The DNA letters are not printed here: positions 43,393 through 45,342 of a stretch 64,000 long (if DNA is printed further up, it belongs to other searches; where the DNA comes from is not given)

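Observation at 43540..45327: NirK-like copper protein with a tethered amicyanin-like cupredoxin, a C-terminal membrane anchor and an apparently missing catalytic Asp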

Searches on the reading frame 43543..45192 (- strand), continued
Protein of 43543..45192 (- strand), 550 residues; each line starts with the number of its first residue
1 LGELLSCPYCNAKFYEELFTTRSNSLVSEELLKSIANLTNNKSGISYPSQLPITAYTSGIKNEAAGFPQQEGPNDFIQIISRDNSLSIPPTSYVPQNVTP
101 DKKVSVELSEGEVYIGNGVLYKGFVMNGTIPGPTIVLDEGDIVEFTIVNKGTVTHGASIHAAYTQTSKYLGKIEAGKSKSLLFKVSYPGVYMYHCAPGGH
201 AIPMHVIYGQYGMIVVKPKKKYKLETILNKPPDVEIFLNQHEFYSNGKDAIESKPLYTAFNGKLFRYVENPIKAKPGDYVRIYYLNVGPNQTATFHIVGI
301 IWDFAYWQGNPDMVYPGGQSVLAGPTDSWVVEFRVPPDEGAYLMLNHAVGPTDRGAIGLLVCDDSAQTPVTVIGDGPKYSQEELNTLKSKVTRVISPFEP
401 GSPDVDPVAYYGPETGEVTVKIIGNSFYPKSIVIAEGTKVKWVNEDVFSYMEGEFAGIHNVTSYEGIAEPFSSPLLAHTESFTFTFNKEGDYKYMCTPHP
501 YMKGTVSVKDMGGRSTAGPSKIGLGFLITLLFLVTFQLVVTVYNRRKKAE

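Call 25: find_encoding_contigs(protein=P0001, flank=10000, max_places=3)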
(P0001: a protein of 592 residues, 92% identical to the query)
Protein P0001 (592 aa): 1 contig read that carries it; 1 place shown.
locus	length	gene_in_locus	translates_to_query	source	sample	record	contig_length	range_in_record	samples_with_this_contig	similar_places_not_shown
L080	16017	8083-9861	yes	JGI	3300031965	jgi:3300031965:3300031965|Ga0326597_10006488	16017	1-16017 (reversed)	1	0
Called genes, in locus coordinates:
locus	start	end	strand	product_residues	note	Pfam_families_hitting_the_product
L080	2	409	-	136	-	?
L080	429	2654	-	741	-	PF13328:HD_4, PF01966:HD, PF04607:RelA_SpoT, PF02824:TGS, PF19296:RelA_AH (weak), PF28438:RelA_RIS, PF13291:ACT_4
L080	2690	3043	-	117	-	PF05635:23S_rRNA_IVP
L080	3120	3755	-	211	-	PF14681:UPRTase, PF00156:Pribosyltran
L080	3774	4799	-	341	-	PF19777:DUF6263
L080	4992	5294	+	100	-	PF12156:ATPase-cat_bd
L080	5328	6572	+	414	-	PF01053:Cys_Met_Meta_PP, PF00155:Aminotran_1_2, PF01041:DegT_DnrJ_EryC1 (faint), PF00266:Aminotran_5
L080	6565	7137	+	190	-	PF00115:COX1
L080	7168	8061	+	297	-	PF14715:FixP_N, PF13442:Cytochrome_CBB3, PF00034:Cytochrom_C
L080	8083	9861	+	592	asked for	PF07732:Cu-oxidase_3, PF13473:Cupredoxin_1 (faint), PF00127:Copper-bind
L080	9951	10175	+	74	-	PF13386:DsbD_2 (weak)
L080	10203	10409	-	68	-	-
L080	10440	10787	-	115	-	PF00037:Fer4 (weak), PF12797:Fer4_2 (faint), PF13237:Fer4_10 (faint), PF12838:Fer4_7 (weak), PF13484:Fer4_16 (faint)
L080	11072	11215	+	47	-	-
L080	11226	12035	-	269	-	PF03544:TonB_C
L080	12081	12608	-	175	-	PF01814:Hemerythrin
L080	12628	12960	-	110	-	PF12838:Fer4_7 (weak)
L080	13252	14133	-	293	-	PF00582:Usp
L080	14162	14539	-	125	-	-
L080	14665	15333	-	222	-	PF00027:cNMP_binding, PF13545:HTH_Crp_2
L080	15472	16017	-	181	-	?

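Call 26: find_encoding_contigs(protein=P0008, flank=8000, max_places=3)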
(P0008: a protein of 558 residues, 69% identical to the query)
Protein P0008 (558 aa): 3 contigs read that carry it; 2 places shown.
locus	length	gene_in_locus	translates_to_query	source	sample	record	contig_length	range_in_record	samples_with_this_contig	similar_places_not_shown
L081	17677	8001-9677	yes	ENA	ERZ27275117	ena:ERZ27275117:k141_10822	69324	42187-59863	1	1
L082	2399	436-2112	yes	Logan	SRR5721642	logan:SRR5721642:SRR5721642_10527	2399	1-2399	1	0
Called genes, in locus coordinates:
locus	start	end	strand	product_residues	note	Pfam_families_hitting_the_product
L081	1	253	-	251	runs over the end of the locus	PF14903:WG_beta_rep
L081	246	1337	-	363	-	PF14903:WG_beta_rep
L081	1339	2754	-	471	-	PF00753:Lactamase_B, PF12706:Lactamase_B_2 (weak), PF16661:Lactamase_B_6, PF10996:Beta-Casp, PF07521:RMMBL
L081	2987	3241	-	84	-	-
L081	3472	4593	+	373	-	PF00581:Rhodanese, PF00753:Lactamase_B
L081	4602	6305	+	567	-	PF00916:Sulfate_transp, PF01740:STAS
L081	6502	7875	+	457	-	PF00171:Aldedh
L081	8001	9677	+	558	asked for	PF07731:Cu-oxidase_2 (faint), PF07732:Cu-oxidase_3, PF13473:Cupredoxin_1 (faint), PF00127:Copper-bind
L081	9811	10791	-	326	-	-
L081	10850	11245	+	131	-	PF00903:Glyoxalase, PF18029:Glyoxalase_6 (weak)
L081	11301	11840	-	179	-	PF13505:OMP_b-brl (faint)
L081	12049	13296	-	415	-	PF01546:Peptidase_M20, PF07687:M20_dimer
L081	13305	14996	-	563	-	PF13088:BNR_2 (faint), PF13860:FlgD_ig (faint), PF18962:Por_Secre_tail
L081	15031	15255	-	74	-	-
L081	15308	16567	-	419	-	PF16980:CitMHS_2, PF03600:CitMHS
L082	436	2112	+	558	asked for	PF07731:Cu-oxidase_2 (faint), PF07732:Cu-oxidase_3, PF13473:Cupredoxin_1 (faint), PF00127:Copper-bind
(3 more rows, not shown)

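Call 27: find_encoding_contigs(protein=P0033, flank=8000, max_places=3)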
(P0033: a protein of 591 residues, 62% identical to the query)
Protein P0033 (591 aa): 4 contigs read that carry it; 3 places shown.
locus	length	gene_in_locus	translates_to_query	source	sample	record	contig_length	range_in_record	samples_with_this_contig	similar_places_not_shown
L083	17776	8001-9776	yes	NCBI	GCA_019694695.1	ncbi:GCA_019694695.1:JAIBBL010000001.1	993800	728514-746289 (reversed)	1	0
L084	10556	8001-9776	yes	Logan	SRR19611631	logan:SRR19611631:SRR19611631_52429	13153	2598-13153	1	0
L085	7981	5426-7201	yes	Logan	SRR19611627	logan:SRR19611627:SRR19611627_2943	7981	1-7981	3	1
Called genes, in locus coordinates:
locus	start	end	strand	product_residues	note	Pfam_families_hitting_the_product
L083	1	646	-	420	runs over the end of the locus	PF13650:Asp_protease_2, PF13975:gag-asp_proteas (weak)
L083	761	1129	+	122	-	PF08410:DUF1737 (weak)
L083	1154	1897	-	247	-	PF00165:HTH_AraC (faint), PF12833:HTH_18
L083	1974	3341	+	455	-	PF00587:tRNA-synt_2b, PF03129:HGTP_anticodon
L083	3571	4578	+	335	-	PF00561:Abhydrolase_1 (faint)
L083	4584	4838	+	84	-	PF03083:MtN3_slv, PF04193:PQ-loop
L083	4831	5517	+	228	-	PF00027:cNMP_binding, PF13545:HTH_Crp_2, PF00325:Crp (weak)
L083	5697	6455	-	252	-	PF12686:DUF3800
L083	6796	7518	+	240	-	PF04405:ScdA_N, PF01814:Hemerythrin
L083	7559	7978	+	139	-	PF00034:Cytochrom_C, PF13442:Cytochrome_CBB3 (weak)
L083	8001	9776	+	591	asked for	PF13473:Cupredoxin_1 (faint), PF07731:Cu-oxidase_2 (faint), PF07732:Cu-oxidase_3, PF00127:Copper-bind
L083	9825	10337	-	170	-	-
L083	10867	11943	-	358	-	PF03462:PCRF, PF00472:RF-1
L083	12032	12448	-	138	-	PF18936:DUF5684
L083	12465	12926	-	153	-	PF10825:DUF2752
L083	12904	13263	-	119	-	PF14018:DUF4234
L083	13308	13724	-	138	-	-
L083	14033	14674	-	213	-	-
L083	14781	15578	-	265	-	PF00149:Metallophos, PF13277:YmdB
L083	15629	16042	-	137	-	PF06803:DUF1232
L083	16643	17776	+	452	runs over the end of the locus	PF00009:GTP_EFTU, PF01926:MMR_HSR1, PF02421:FeoB_N, PF04548:AIG1 (weak), PF01926:MMR_HSR1, PF02421:FeoB_N, PF00009:GTP_EFTU, PF14714:KH_dom-like, +6 more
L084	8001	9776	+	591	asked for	PF13473:Cupredoxin_1 (faint), PF07731:Cu-oxidase_2 (faint), PF07732:Cu-oxidase_3, PF00127:Copper-bind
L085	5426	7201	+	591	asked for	PF13473:Cupredoxin_1 (faint), PF07731:Cu-oxidase_2 (faint), PF07732:Cu-oxidase_3, PF00127:Copper-bind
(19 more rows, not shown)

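Call 62: predict_structure(alignment_id=A3)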
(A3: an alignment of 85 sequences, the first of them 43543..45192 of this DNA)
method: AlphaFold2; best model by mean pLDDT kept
length: 550 residues; sequences in the alignment: 85
mean_pLDDT: 84.7   pTM: 0.80
mean pLDDT of the five models: 84.7, 84.0, 83.8, 83.7, 83.1
residues with pLDDT >= 90: 335; 70-90: 123; 50-70: 48; < 50: 44
segments of 3 or more residues with pLDDT < 50: 1-6, 41-72, 515-520
pLDDT, mean of each block of 10 residues (from residue 1): 48 85 84 73 41 36 36 59 78 90 95 96 95 95 94 80 68 89 91 74 72 94 98 97 91 90 93 98 88 91 96 94 92 94 80 79 97 96 96 96 96 96 94 97 81 71 88 92 97 93 95 55 79 96 89
secondary structure, 60 per line:
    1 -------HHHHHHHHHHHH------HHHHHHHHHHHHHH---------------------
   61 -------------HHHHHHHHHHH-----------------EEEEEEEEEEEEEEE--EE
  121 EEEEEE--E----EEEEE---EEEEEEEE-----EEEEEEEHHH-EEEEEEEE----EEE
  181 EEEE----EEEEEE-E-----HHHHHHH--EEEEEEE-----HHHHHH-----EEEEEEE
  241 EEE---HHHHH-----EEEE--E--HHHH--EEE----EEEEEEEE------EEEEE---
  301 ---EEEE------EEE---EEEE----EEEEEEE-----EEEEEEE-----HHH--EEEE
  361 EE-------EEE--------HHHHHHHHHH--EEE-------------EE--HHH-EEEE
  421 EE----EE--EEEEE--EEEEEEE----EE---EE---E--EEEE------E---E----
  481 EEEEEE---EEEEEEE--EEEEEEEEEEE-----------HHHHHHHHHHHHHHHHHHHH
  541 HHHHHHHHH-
elements in order: H8-19 H26-39 H74-84 E102-116 E119-126 E134-138 E142-149 E155-161 E166-173 E178-184 E189-194 H202-208 E211-217 H223-228 E234-243 H247-251 E257-260 H266-269 E272-274 E279-286 E293-297 E304-307 E314-316 E320-323 E328-334 E340-346 E357-362 E370-372 H381-390 E393-395 E417-422 E431-435 E438-444 E462-465 E481-486 E490-496 E499-509 H521-549

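Call 64: fold_search(model_id=the predicted structure, library=pdb)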
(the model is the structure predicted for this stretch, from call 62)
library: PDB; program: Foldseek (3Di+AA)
matches with E <= 10: 1718; with E <= 0.001: 658
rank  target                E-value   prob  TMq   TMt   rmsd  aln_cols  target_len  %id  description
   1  6hbe_C                1.6e-50  1.00  0.70  0.89   2.5       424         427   43  Cu-containing nitrite reductase (NirK) from Thermus scotoductus SA-01 (released 2019-01-23)
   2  6hbe_A                2.8e-50  1.00  0.69  0.89   2.5       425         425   43  Cu-containing nitrite reductase (NirK) from Thermus scotoductus SA-01 (released 2019-01-23)
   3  9cck_A                7.9e-30  1.00  0.45  0.59  10.3       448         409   24  Multi-copper oxidase with a C-terminal cupredoxin domain from Nitrosopumilus maritimus (released 2025-02-05)
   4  3wia_I                3.0e-26  1.00  0.43  0.85   2.8       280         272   31  Crystal structure of the N-terminal 1-37 residues deleted mutant of Geobacillus copper nitrite reductase (released 2014-07-23)
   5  3wi9                  1.4e-25  1.00  0.43  0.76  11.6       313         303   28  Crystal structure of copper nitrite reductase from Geobacillus kaustophilus (released 2014-07-23)
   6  3x1e                  1.6e-25  1.00  0.43  0.78   7.5       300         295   30  Structure of copper-containing nitrite reductase from Geobacillus thermodenitrificans without chloride (released 2015-11-18)
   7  3wia_A                1.9e-25  1.00  0.43  0.85   2.7       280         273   31  Crystal structure of the N-terminal 1-37 residues deleted mutant of Geobacillus copper nitrite reductase (released 2014-07-23)
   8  3x1f                  4.6e-25  1.00  0.44  0.78   7.5       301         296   29  H294M mutant of copper-containing nitrite reductase from Geobacillus thermodenitrificans (released 2015-11-18)
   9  4zk8                  5.4e-25  1.00  0.43  0.77   7.4       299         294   31  Copper-containing nitrite reductase from thermophilic bacterium Geobacillus thermodenitrificans (Re-refined) (released 2015-05-20)
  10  9kvm                  5.7e-25  1.00  0.44  0.77   7.4       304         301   30  Neutron and X-ray joint refined structure of a copper-containing nitrite reductase (C135A mutant) in complex with format (released 2025-06-11)
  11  9kws                  6.3e-25  1.00  0.44  0.78   7.4       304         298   30  D98N mutant of a copper-containing nitrite reductase from Geobacillus thermodenitrificans (released 2025-06-11)
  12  3x1n                  6.7e-25  1.00  0.44  0.78   6.8       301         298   29  Nitrite-bound thermostable copper nitrite reductase at 320 K (released 2015-01-21)
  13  3wkq                  8.3e-25  1.00  0.44  0.78   7.5       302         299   29  Copper-containing nitrite reductase from Geobacillus thermodenitrificans in complex with formate (released 2013-12-11)
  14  9kwu                  8.3e-25  1.00  0.44  0.78   7.4       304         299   30  D98N/C135A mutant of a copper-containing nitrite reductase in complex with nitrite (released 2025-06-11)
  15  3wni                  1.0e-24  1.00  0.44  0.78   9.8       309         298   30  1.50 A resolution crystal structure of dioxygen bound copper-containing nitrite reductase from Geobacillus thermodenitri (released 2014-12-10)
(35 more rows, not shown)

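Call 67: search_protein_families(library=pfam, proteins=[L021:2990-3703:+, L021:3742-4521:+, L021:4540-4962:+, L021:4962-6293:+, L021:6348-6869:+], max_evalue=0.001)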
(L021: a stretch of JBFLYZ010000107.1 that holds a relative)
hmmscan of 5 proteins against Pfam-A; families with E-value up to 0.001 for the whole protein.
L021:2990-3703:+ (238 aa): 2 families
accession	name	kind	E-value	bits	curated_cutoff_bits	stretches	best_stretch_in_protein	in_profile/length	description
PF00027.35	cNMP_binding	-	1.9e-21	76.3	27.5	1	43-126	4-87/89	Cyclic nucleotide-binding domain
PF13545.12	HTH_Crp_2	-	9.6e-14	51.5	27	1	160-232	1-69/70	Crp-like helix-turn-helix domain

L021:3742-4521:+ (260 aa): 2 families
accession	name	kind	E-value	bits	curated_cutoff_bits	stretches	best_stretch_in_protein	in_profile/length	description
PF00027.35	cNMP_binding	-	8.6e-20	71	27.5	1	62-146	4-88/89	Cyclic nucleotide-binding domain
PF13545.12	HTH_Crp_2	-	9.3e-10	38.8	27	1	182-249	4-68/70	Crp-like helix-turn-helix domain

L021:4540-4962:+ (141 aa): 2 families
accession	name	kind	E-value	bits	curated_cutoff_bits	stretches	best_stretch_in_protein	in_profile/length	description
PF00034.26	Cytochrom_C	-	5.4e-08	34.5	21.3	1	43-114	2-87/90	Cytochrome c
PF13442.11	Cytochrome_CBB3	-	6.8e-08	33.2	27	1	41-113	2-68/68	Cytochrome C oxidase, cbb3-type, subunit III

L021:4962-6293:+ (444 aa): 1 family
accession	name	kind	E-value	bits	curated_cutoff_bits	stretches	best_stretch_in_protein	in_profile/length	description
PF00115.25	COX1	-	7.7e-38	130.9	34.8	1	5-415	2-434/436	Cytochrome C and Quinol oxidase polypeptide I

L021:6348-6869:+ (174 aa): 2 families
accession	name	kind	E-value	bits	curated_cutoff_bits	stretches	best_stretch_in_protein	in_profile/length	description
PF09990.14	DUF2231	-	5e-06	27.1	26.4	1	18-151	4-129/139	Predicted membrane protein (DUF2231)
PF13301.11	DUF4079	-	2.5e-05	25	31.4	1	47-146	5-105/141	Protein of unknown function (DUF4079)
